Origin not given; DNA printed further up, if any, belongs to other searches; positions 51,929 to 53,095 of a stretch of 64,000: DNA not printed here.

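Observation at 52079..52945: Catalytically intact-looking GGDEF diguanylate cyclase embedded between archaea-specific gatE and gatD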

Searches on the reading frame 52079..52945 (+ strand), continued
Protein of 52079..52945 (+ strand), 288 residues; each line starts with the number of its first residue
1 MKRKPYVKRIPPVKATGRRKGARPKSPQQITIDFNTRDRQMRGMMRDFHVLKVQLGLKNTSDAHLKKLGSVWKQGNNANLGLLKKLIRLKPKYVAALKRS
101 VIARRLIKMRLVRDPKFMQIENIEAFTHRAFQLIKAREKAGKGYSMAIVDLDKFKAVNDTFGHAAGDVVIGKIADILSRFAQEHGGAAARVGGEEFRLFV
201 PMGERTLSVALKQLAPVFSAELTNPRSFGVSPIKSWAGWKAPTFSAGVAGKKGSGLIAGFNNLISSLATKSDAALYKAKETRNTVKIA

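Call 11: find_encoding_contigs(protein=P0006, flank=8000, max_places=3)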
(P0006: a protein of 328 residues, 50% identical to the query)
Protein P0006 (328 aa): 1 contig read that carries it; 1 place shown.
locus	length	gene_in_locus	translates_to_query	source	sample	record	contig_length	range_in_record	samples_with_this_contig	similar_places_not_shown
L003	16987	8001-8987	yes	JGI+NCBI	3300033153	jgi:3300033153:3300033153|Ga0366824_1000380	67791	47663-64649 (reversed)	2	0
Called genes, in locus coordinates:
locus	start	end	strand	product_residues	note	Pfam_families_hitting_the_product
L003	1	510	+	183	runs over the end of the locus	PF00352:TBP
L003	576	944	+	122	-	-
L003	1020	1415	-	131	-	PF14478:DUF4430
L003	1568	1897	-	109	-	-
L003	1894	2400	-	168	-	-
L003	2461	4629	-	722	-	PF00403:HMA, PF00122:E1-E2_ATPase, PF00702:Hydrolase, PF08282:Hydrolase_3 (faint)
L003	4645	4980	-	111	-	-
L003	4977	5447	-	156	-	PF10080:FtrD-like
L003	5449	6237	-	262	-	PF13462:Thioredoxin_4, PF13098:Thioredoxin_2 (faint), PF01323:DSBA, PF13462:Thioredoxin_4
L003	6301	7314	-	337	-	PF00403:HMA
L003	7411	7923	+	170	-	PF24034:DUF7343 (weak)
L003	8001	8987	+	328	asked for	PF00990:GGDEF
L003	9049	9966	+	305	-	PF01180:DHO_dh, PF01207:Dus (weak)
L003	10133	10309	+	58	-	-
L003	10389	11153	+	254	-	-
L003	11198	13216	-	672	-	PF03030:H_PPase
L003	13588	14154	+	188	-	-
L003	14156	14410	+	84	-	-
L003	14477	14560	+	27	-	-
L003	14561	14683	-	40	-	-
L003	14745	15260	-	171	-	PF02778:tRNA_int_endo_N, PF01974:tRNA_int_endo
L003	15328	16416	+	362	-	PF00579:tRNA-synt_1b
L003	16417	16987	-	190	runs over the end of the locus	-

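Call 15: find_encoding_contigs(protein=P0002, flank=8000, max_places=2)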
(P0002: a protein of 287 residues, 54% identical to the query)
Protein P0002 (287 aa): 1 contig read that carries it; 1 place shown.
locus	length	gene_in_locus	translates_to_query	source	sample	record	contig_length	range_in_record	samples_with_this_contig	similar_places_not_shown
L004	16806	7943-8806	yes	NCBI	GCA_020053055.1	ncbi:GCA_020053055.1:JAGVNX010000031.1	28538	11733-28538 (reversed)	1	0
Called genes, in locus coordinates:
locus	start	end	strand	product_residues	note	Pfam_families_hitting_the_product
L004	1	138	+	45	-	?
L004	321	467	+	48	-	-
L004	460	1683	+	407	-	-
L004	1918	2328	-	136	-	-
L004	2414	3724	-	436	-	PF00083:Sugar_tr (faint), PF07690:MFS_1, PF12832:MFS_1_like, PF05977:MFS_3 (weak), PF07690:MFS_1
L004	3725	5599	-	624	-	PF02934:GatB_N, PF02938:GAD, PF02637:GatB_Yqey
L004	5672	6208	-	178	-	PF02525:Flavodoxin_2, PF03358:FMN_red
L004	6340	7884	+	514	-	PF00079:Serpin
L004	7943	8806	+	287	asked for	PF00990:GGDEF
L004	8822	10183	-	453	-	PF18195:GatD_N (weak), PF00710:Asparaginase, PF17763:Asparaginase_C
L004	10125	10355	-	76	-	-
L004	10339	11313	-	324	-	-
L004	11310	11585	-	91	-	-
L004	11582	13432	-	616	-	PF04675:DNA_ligase_A_N, PF01068:DNA_ligase_A_M, PF09414:RNA_ligase (weak), PF04679:DNA_ligase_A_C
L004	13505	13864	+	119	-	-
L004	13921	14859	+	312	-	-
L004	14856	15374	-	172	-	PF01988:VIT1 (faint)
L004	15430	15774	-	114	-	PF02452:PemK_toxin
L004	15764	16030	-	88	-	PF04014:MazE_antitoxin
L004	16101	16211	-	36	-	-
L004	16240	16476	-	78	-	-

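Call 16: find_encoding_contigs(protein=P0009, flank=8000, max_places=2)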
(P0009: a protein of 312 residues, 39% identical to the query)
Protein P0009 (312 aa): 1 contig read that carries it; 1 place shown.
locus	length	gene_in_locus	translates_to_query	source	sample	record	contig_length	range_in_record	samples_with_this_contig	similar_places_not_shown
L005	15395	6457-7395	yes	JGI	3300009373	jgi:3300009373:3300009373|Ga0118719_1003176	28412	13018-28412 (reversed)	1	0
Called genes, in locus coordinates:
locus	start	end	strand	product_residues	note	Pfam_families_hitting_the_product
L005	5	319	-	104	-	PF01906:YbjQ_1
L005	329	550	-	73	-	-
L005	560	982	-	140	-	PF00210:Ferritin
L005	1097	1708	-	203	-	PF02361:CbiQ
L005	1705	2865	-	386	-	PF02463:SMC_N (faint), PF13175:AAA_15 (faint), PF13476:AAA_23 (faint), PF00005:ABC_tran, PF13555:AAA_29 (faint), PF13304:AAA_21 (faint), PF00005:ABC_tran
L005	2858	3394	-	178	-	PF12822:ECF_trnsprt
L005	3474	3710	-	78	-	-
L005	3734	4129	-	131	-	PF12675:DUF3795 (faint)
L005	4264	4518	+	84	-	-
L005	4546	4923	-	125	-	-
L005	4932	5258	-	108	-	PF08818:DUF1801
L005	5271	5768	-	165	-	PF20603:Bact_hydrolase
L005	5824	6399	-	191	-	PF28474:DUF8412, PF13376:OmdA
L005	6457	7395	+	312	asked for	PF00990:GGDEF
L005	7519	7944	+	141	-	PF02675:AdoMet_dc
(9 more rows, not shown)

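Call 23: predict_structure(alignment_id=A1)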
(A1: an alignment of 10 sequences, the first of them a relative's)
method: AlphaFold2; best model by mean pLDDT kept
length: 288 residues; sequences in the alignment: 10
mean_pLDDT: 82.7   pTM: 0.62
mean pLDDT of the five models: 82.7, 75.1, 73.1, 71.3, 66.6
residues with pLDDT >= 90: 115; 70-90: 127; 50-70: 23; < 50: 23
segments of 3 or more residues with pLDDT < 50: 1-23
pLDDT, mean of each block of 10 residues (from residue 1): 44 41 55 79 91 90 89 85 90 87 70 62 80 88 94 90 90 93 93 89 95 93 89 90 94 76 85 90 86
secondary structure, 60 per line:
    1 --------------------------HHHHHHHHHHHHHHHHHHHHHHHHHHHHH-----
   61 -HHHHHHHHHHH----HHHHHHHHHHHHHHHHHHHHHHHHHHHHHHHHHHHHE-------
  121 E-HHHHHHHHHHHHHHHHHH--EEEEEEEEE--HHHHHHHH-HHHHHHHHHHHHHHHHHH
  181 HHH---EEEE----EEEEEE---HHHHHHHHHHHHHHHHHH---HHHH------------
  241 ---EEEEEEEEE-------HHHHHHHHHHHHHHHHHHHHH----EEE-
elements in order: H27-55 H62-72 H77-112 H123-140 E143-151 H154-161 H163-183 E187-190 E195-200 H204-221 H225-228 E244-252 H260-280 E285-287

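Call 31: fold_search(model_id=the predicted structure, library=pdb)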
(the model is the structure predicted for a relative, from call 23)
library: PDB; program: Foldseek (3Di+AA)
matches with E <= 10: 551; with E <= 0.001: 88
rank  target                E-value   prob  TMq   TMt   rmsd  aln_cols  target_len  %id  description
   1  3i5c_A                2.5e-11  1.00  0.50  0.71   7.1       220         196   24  Crystal structure of a fusion protein containing the leucine zipper of GCN4 and the GGDEF domain of WspR from Pseudomo (released 2009-08-18)
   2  7e6g_A                3.2e-11  1.00  0.53  0.57  19.3       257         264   22  Crystal structure of diguanylate cyclase SiaD in complex with its activator SiaC from Pseudomonas aeruginosa (released 2021-09-22)
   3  6zxb_A                1.1e-10  1.00  0.56  0.55   3.3       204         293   27  Diguanylate cyclase DgcR (I-site mutant) in native state (released 2021-03-31)
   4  3bre_B                1.1e-10  1.00  0.53  0.47   8.1       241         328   23  Crystal Structure of P.aeruginosa PA3702 (released 2008-04-01)
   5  6ttr_A                1.2e-10  1.00  0.53  0.77   3.6       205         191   26  Crystal Structure of the coiled coil and GGDEF domain of DgcB from Caulobacter crescentus in complex with c-di-GMP (released 2021-01-13)
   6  6ttr_B                1.4e-10  1.00  0.53  0.76   4.8       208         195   25  Crystal Structure of the coiled coil and GGDEF domain of DgcB from Caulobacter crescentus in complex with c-di-GMP (released 2021-01-13)
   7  9g86_A                1.6e-10  1.00  0.46  0.31  10.5       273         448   22  Structure of Response regulator PleD in complex with c-diGMP and pppGpp (released 2025-08-06)
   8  6tts_B                2.2e-10  1.00  0.50  0.79   2.9       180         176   29  Crystal structure of the GGDEF domain of DgcB from Caulobacter crescentus in complex with c-di-GMP (released 2021-01-13)
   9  3bre_A                2.5e-10  1.00  0.51  0.46   8.1       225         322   23  Crystal Structure of P.aeruginosa PA3702 (released 2008-04-01)
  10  3ign                  3.3e-10  1.00  0.48  0.81   3.8       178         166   28  Crystal Structure of the GGDEF domain from Marinobacter aquaeolei diguanylate cyclase complexed with c-di-GMP - Northeas (released 2009-08-11)
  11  6zxm_A                5.7e-10  1.00  0.47  0.46   7.7       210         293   28  Diguanylate cyclase DgcR in complex with c-di-GMP (released 2021-03-31)
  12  3i5b_B                6.4e-10  1.00  0.50  0.82   3.3       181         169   24  Crystal structure of the isolated GGDEF domain of WpsR from Pseudomonas aeruginosa (released 2009-08-18)
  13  4wxo_A                6.8e-10  1.00  0.48  0.74   6.6       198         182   24  SadC (300-487) from Pseudomonas aeruginosa PAO1 (released 2015-11-18)
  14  9t28                  7.2e-10  1.00  0.51  0.84   3.2       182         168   23  WspR response regulator with crystallization epitope mutations G306D:G308D (released 2025-12-10)
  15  6tts_A                8.6e-10  1.00  0.50  0.81   3.1       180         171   29  Crystal structure of the GGDEF domain of DgcB from Caulobacter crescentus in complex with c-di-GMP (released 2021-01-13)
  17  7e6g_B                1.1e-09  1.00  0.44  0.48  20.3       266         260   21  Crystal structure of diguanylate cyclase SiaD in complex with its activator SiaC from Pseudomonas aeruginosa (released 2021-09-22)
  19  3i5c_B                1.2e-09  1.00  0.50  0.70   8.9       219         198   25  Crystal structure of a fusion protein containing the leucine zipper of GCN4 and the GGDEF domain of WspR from Pseudomo (released 2009-08-18)
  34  8wcn_A                1.0e-08  1.00  0.52  0.40   6.9       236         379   24  Cryo-EM structure of PAO1-ImcA with GMPCPP (released 2024-03-13)
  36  8wcn_B                1.4e-08  1.00  0.52  0.41   6.9       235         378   26  Cryo-EM structure of PAO1-ImcA with GMPCPP (released 2024-03-13)
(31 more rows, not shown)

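Call 32: search_protein_representatives(alignment_id=A1)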
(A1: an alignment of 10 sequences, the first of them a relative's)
Query: 10 sequences, 288 profile positions. Proteins with E-value up to 0.001 (for the whole library): 442606; up to 1e-10: 103798; up to 1e-30: 52. The best 150 are listed.
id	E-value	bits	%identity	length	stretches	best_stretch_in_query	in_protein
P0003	1.5e-134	464.2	-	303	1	2-288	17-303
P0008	3.1e-119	414.0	-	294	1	6-287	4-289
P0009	8.4e-115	399.5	-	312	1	6-288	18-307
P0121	2.4e-97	342.2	-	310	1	10-284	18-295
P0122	1.5e-63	231.3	-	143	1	145-287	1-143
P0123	1.1e-55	205.5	-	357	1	6-288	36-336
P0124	2.0e-55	204.6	-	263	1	82-287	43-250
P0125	2.7e-50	187.7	-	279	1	67-285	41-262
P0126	5.5e-50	186.7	-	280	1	82-285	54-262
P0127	2.6e-47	178.0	-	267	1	82-287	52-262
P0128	3.1e-47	177.7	-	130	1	45-173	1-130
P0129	9.6e-40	153.2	-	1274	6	117-284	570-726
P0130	3.3e-39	151.4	-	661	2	119-283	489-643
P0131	4.4e-39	151.0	-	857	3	91-210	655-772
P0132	4.7e-38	147.6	-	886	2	93-287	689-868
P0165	7.0e-32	127.4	-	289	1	87-287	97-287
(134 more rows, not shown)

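Call 34: find_related_loci(query=A1, collection=genome_contigs, flank=8000)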
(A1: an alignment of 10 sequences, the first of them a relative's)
Query A1 (288 aa) in genome_contigs; peptide patterns used: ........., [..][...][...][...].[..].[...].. (x = any residue, [..] = any of these).
600 stretches matched a pattern (row limit reached: there are more); 584 encode a relative of the query (tblastn E <= 1e-3); the best 80 are kept; 80 distinct loci.
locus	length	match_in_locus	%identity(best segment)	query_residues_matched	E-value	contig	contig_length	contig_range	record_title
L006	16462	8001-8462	36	120-285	4e-17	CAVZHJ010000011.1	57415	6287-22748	MAG: uncultured Alphaproteobacteria bacterium isolate MFD04651.bin.2.128 genome assembly, contig: contig_33077, whole ge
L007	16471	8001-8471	33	113-285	5e-17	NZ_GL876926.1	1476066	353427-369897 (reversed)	Novosphingobium nitrogenifigens DSM 19370 scaffold00002, whole genome shotgun sequence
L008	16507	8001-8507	32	105-288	1e-16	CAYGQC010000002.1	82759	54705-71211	MAG TPA_asm: uncultured Pseudomonadales bacterium isolate ERP117304_co3_258 genome assembly, contig: NODE_407_length_827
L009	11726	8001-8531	35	100-288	1e-16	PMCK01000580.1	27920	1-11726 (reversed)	MAG: Myxococcales bacterium isolate fen_1139 73.20120700_E3M.180_contig_315977, whole genome shotgun sequence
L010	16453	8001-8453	35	122-285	2e-16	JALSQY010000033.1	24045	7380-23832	MAG: Methylothermaceae bacterium isolate 356-308_maxbin2_scaf2bin.122 356-308_scaffold_1169_c1, whole genome shotgun seq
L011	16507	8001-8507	32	105-288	3e-16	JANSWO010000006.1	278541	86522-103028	MAG: Pseudomonadaceae bacterium isolate bin.1 k141_772011_length_278541_cov_171.2887, whole genome shotgun sequence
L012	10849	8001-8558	33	105-288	8e-16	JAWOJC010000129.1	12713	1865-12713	MAG: Smithellaceae bacterium isolate CWP6-1.bin.28 k191_2148007, whole genome shotgun sequence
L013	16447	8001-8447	33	122-286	2e-15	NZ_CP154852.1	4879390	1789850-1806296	Pseudomonas sp. 1P02AnB chromosome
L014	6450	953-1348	35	145-287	2e-15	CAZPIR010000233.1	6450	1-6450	MAG TPA_asm: uncultured Anaerolineaceae bacterium isolate SRP272421_co4_372 genome assembly, contig: NODE_42123_length_6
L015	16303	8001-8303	38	100-201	3e-15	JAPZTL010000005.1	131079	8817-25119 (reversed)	MAG: Silanimonas sp. isolate LE19-98.1A c_000000004380, whole genome shotgun sequence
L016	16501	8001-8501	36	104-287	3e-15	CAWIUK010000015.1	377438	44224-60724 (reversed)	MAG: uncultured Acidobacteriota bacterium isolate MFD01872.bin.2.157 genome assembly, contig: contig_67113, whole genome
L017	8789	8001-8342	34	83-201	4e-15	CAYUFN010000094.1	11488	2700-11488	MAG TPA_asm: uncultured Hyphomonas sp. isolate SRP268394_co2_8 genome assembly, contig: NODE_8646_length_11488_cov_4.775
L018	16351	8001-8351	38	145-279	6e-15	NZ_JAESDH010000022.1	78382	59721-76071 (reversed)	Alteromonas antoniana strain MD_567 NODE_22_length_78382_cov_236.290556, whole genome shotgun sequence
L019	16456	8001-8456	34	119-288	8e-15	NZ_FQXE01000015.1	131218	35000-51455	Pollutimonas bauzanensis strain CGMCC 1.10190, whole genome shotgun sequence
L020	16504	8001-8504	30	90-279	8e-15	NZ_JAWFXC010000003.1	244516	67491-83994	MAG: Clostridium sp. isolate S2_016_028G1_dasS2_016_028G1_maxbin2.maxbin.009 1628A0915_scaffold_9, whole genome shotgun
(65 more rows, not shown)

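Call 38: find_encoding_contigs(protein=P0001, flank=10000, max_places=3)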
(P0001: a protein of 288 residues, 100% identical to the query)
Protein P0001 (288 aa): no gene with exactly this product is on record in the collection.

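Call 41: find_homologous_proteins(query=A2, max_evalue=1e-20)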
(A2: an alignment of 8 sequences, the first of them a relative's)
Query A2 (8 sequences) (279 aa, profile of the alignment): 15 proteins with E <= 1e-20 among 8000 candidates.
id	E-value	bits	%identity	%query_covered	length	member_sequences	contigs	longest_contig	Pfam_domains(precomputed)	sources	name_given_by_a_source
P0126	2.6e-103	363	44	95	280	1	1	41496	PF00990.27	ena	-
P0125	2.8e-98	347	100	100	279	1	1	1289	PF00990.27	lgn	-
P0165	4.2e-88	314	31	66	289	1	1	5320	PF00990.27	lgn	-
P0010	1.8e-57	213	43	57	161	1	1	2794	PF00990.27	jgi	-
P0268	1.3e-26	112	28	73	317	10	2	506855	PF13426.14,PF00989.32,PF00990.27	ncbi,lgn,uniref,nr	ncbi:sensor domain-containing diguanylate cyclase [Domibacillus enclensis]|uniref:GGDEF domain-conta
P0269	5.9e-23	100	30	53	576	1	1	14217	PF17201.11,PF08269.18,PF00990.27,PF17200.11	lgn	-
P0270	9.0e-23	99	49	21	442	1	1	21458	PF00672.31,PF00990.27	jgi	jgi:diguanylate cyclase (GGDEF)-like protein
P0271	2.5e-21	94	30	58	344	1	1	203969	PF00515.35,PF13424.13,PF00990.27,PF13374.13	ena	-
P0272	2.7e-21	94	26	52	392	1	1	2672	PF00990.27,PF13675.12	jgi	jgi:diguanylate cyclase (GGDEF)-like protein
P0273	4.3e-21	94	30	62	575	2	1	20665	PF08447.19,PF13426.14,PF08448.17,PF00989.32,PF00990.27,PF00072.31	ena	-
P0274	4.6e-21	93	32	51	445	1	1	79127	PF13426.14,PF13188.14,PF08448.17,PF00989.32,PF00990.27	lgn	-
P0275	4.7e-21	93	45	22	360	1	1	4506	PF22335.2,PF00990.27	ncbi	-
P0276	7.6e-21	93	26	56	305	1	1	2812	PF08447.19,PF13426.14,PF13188.14,PF08448.17,PF00989.32,PF24898.3,PF00990.27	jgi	-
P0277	7.6e-21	93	33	62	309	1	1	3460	PF00990.27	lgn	-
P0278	9.1e-21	93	41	25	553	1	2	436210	PF00990.27,PF00072.31,PF01627.29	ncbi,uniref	ncbi:diguanylate cyclase [Azospirillum sp. ST 5-10]|uniref:diguanylate cyclase n=1 Tax=unclassified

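Call 42: find_encoding_contigs(protein=P0126, flank=10000, max_places=2)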
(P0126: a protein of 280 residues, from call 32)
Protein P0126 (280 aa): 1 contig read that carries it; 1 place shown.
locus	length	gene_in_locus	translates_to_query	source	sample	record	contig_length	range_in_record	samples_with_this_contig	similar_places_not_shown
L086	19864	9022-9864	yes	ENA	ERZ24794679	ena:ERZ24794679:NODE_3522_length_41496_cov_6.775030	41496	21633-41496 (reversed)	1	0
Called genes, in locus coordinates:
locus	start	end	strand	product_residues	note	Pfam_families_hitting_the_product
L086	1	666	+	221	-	?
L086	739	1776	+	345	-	-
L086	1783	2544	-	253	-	PF00491:Arginase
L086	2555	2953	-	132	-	PF21485:IF5A-like_N, PF08207:EFP_N (weak)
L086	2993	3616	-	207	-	-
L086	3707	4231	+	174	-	PF01936:NYN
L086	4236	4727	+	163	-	PF09987:DUF2226 (weak)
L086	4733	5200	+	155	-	-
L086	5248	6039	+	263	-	PF00142:Fer4_NifH (faint), PF01656:CbiA, PF02374:ArsA_ATPase (weak), PF06564:CBP_BcsQ, PF09140:MipZ, PF10609:ParA, PF13614:AAA_31, PF10609:ParA (weak), +1 more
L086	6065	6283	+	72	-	PF01423:LSM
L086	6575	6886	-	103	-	PF02452:PemK_toxin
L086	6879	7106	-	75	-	-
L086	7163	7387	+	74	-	-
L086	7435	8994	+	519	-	-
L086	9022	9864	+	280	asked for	PF00990:GGDEF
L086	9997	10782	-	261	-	PF01171:ATP_bind_3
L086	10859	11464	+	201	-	PF00827:Ribosomal_L15e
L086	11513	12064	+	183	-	PF01876:RNase_P_p30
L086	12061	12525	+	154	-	-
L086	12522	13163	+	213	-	-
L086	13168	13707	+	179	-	PF01966:HD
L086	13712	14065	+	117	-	PF01900:RNase_P_Rpp14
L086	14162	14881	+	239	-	PF10584:Proteasome_A_N, PF00227:Proteasome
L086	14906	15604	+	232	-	PF01172:SBDS_N, PF09377:SBDS_domain_II, PF20268:SBDS_C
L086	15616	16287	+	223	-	PF22625:ECR1_N_2, PF15985:KH_6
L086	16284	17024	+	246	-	PF01138:RNase_PH, PF03725:RNase_PH_C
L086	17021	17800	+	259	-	PF01138:RNase_PH, PF03725:RNase_PH_C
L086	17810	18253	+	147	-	PF01780:Ribosomal_L37ae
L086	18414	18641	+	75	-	PF09341:Pcc1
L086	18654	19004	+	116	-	PF01920:Prefoldin_2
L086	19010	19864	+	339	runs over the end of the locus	PF01368:DHH, PF02272:DHHA1 (faint)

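Call 43: find_encoding_contigs(protein=P0008, flank=8000, max_places=2)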
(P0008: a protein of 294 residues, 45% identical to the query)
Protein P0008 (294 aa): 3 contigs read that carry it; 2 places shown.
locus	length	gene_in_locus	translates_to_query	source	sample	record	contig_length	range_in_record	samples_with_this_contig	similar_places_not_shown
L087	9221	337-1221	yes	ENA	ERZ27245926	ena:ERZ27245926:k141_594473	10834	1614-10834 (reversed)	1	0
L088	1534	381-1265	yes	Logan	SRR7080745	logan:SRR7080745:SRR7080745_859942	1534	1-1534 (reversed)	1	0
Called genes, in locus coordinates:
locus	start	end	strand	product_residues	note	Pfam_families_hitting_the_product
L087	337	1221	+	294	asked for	PF00990:GGDEF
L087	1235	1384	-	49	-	-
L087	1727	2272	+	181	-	-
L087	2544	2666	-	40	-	-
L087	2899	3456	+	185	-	-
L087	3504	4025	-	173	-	PF04545:Sigma70_r4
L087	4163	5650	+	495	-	PF00587:tRNA-synt_2b, PF03129:HGTP_anticodon, PF09180:ProRS-C_1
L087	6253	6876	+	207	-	PF00665:rve (faint)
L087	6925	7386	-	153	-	PF13420:Acetyltransf_4, PF13527:Acetyltransf_9 (faint), PF13673:Acetyltransf_10, PF00583:Acetyltransf_1, PF13508:Acetyltransf_7, PF08445:FR47 (faint)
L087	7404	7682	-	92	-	-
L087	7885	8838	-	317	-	PF02016:Peptidase_S66, PF17676:Peptidase_S66C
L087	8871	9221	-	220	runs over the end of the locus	-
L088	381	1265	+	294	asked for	PF00990:GGDEF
